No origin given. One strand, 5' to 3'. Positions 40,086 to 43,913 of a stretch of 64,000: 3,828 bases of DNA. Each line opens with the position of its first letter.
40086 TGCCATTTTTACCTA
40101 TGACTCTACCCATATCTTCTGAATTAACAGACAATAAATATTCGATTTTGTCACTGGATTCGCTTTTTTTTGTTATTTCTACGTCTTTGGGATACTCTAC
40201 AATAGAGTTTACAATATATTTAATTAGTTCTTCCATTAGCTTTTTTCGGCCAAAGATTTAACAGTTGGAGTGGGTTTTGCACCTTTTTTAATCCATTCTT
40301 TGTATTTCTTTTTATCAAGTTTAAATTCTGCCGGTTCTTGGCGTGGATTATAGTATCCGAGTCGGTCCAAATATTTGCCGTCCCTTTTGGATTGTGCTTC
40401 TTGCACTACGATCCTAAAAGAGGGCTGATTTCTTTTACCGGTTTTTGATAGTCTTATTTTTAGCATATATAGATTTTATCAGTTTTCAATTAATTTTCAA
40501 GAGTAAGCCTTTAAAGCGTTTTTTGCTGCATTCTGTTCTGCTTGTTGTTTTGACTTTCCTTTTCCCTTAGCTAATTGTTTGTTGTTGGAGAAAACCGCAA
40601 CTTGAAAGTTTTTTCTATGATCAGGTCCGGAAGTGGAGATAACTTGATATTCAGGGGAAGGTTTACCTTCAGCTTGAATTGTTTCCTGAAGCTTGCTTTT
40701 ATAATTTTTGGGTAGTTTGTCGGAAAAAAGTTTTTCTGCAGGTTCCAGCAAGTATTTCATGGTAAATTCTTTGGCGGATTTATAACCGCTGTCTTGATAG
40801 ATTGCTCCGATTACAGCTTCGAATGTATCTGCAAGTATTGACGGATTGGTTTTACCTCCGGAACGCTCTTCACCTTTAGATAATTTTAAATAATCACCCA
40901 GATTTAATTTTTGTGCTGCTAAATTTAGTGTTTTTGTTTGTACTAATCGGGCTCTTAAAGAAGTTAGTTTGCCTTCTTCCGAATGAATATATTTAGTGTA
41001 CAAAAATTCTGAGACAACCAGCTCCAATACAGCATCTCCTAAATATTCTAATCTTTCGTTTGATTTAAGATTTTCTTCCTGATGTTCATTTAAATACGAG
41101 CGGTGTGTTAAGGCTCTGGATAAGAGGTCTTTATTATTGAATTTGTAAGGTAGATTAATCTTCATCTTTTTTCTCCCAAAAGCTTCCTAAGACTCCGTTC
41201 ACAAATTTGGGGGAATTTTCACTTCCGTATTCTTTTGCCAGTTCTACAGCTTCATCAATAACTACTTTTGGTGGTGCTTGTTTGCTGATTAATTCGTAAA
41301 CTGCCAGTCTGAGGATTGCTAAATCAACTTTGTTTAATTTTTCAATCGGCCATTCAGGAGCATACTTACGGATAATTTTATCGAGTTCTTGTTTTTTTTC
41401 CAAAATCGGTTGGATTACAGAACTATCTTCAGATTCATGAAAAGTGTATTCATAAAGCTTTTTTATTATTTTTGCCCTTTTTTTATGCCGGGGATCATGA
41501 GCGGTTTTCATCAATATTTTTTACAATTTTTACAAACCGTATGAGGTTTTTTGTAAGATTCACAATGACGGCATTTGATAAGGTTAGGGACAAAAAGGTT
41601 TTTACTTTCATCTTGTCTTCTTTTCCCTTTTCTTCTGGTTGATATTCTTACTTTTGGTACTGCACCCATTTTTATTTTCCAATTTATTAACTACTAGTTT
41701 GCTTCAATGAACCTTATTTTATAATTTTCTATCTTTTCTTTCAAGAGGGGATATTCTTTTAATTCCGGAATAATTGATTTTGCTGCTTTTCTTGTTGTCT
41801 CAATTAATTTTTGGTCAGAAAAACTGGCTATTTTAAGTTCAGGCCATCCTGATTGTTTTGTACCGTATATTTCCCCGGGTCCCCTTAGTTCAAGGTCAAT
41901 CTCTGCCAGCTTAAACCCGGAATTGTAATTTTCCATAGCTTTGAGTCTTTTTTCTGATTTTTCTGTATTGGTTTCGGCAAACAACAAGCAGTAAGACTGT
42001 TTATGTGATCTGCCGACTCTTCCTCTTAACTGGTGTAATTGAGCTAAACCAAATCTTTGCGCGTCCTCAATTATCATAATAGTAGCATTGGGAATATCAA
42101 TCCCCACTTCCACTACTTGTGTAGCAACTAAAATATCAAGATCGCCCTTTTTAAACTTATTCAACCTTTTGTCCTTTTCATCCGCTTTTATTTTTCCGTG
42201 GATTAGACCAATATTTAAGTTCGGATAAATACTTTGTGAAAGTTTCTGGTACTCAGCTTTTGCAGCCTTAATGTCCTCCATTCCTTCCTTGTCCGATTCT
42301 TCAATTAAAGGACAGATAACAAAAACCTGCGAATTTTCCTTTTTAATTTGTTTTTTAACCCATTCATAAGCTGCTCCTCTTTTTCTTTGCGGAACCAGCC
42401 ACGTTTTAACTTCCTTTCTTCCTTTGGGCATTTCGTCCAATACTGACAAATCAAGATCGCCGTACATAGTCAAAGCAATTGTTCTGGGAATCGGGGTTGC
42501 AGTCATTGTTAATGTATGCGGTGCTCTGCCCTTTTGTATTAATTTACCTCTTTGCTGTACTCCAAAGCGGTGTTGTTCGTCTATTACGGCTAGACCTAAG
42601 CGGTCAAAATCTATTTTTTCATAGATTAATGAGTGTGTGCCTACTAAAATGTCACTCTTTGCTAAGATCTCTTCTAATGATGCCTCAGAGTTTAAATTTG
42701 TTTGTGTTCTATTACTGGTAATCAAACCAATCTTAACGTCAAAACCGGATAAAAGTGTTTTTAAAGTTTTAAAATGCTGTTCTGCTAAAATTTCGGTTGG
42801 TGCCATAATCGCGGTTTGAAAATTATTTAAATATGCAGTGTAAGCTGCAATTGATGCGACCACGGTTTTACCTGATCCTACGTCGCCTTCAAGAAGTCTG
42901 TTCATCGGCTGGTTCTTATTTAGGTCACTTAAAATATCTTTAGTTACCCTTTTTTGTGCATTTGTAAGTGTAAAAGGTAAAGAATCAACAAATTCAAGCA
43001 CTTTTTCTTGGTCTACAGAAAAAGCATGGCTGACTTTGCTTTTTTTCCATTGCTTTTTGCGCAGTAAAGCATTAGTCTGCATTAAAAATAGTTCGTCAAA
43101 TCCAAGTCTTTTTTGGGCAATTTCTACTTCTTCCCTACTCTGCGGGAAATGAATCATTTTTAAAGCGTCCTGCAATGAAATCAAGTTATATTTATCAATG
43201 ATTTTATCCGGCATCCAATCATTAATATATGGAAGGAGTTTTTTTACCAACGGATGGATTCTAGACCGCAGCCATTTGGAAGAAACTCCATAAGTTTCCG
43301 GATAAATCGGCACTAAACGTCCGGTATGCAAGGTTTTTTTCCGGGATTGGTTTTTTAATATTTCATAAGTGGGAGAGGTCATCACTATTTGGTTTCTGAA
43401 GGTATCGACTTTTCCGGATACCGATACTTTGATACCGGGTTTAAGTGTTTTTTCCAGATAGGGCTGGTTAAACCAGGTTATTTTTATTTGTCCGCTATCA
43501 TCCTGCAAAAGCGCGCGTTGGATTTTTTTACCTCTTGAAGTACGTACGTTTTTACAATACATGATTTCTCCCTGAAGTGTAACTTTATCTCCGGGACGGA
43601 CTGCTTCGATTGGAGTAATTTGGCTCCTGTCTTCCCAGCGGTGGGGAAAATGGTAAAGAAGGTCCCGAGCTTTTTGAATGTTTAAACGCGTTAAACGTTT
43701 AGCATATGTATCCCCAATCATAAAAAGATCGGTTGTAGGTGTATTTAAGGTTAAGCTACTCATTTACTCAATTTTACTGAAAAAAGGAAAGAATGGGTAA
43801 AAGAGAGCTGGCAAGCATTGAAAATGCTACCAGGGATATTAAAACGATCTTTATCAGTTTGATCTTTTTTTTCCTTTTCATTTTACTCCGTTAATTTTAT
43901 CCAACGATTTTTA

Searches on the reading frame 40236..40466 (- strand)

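Call 10: search_protein_families(library=pfam, proteins=[window:40236-40466:-])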
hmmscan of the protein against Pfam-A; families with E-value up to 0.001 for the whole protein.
window:40236-40466:- (76 aa): 1 family
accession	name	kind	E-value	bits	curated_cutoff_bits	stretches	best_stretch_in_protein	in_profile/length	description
PF00886.24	Ribosomal_S16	-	3.9e-21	75.2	27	1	9-66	2-62/62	Ribosomal protein S16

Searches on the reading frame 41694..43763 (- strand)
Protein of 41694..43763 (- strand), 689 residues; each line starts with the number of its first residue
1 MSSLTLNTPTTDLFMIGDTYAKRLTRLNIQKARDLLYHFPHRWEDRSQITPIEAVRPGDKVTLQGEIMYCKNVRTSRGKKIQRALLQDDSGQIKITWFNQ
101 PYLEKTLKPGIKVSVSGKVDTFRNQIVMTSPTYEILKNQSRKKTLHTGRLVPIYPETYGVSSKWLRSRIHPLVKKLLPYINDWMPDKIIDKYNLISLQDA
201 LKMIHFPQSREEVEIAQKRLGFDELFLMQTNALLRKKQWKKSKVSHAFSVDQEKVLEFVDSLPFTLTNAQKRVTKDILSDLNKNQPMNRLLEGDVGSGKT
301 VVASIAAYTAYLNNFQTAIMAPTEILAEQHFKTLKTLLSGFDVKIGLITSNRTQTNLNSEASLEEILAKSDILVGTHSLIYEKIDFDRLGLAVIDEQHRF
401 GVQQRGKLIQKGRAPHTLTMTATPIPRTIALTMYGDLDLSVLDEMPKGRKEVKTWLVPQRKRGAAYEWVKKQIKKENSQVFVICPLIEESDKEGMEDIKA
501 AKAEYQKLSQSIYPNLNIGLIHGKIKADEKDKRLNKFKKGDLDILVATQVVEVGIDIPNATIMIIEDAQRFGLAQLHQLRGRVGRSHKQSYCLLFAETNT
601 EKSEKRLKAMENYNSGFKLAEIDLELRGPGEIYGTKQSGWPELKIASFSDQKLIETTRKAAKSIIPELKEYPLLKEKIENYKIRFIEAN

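Call 10: search_protein_families(library=pfam, proteins=[window:41694-43763:-])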
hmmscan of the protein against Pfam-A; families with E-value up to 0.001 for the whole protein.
window:41694-43763:- (689 aa): 9 families
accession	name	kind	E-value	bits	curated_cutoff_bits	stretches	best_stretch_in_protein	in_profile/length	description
PF17191.10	RecG_wedge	-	3.8e-26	92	23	1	16-169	8-155/162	RecG wedge domain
PF00270.35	DEAD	-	3e-24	86.1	26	1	268-429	2-164/167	DEAD/DEAH box helicase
PF00271.37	Helicase_C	-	1e-21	77.7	23.5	1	467-586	4-109/110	Helicase conserved C-terminal domain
PF04851.21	ResIII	-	4.8e-14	53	22.5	1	265-424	3-162/164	Type III restriction enzyme, res subunit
PF19833.4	RecG_dom3_C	-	2e-10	41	26.8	1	614-670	2-60/87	ATP-dependent DNA helicase RecG, domain 3, C-terminal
PF01336.31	tRNA_anti-codon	-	3.2e-09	37.1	27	1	61-135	1-74/75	OB-fold nucleic acid binding domain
PF22590.2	Cas3-like_C_2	-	6e-08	33.4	27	1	496-587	10-105/106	CRISPR-associated nuclease/helicase Cas3, C-terminal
PF07517.20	SecA_DEAD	-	0.00017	21.4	24.6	1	291-355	95-159/290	SecA DEAD-like domain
PF16203.11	ERCC3_RAD25_C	-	0.0006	19.6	27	0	515-590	79-155/248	ERCC3/RAD25/XPB C-terminal helicase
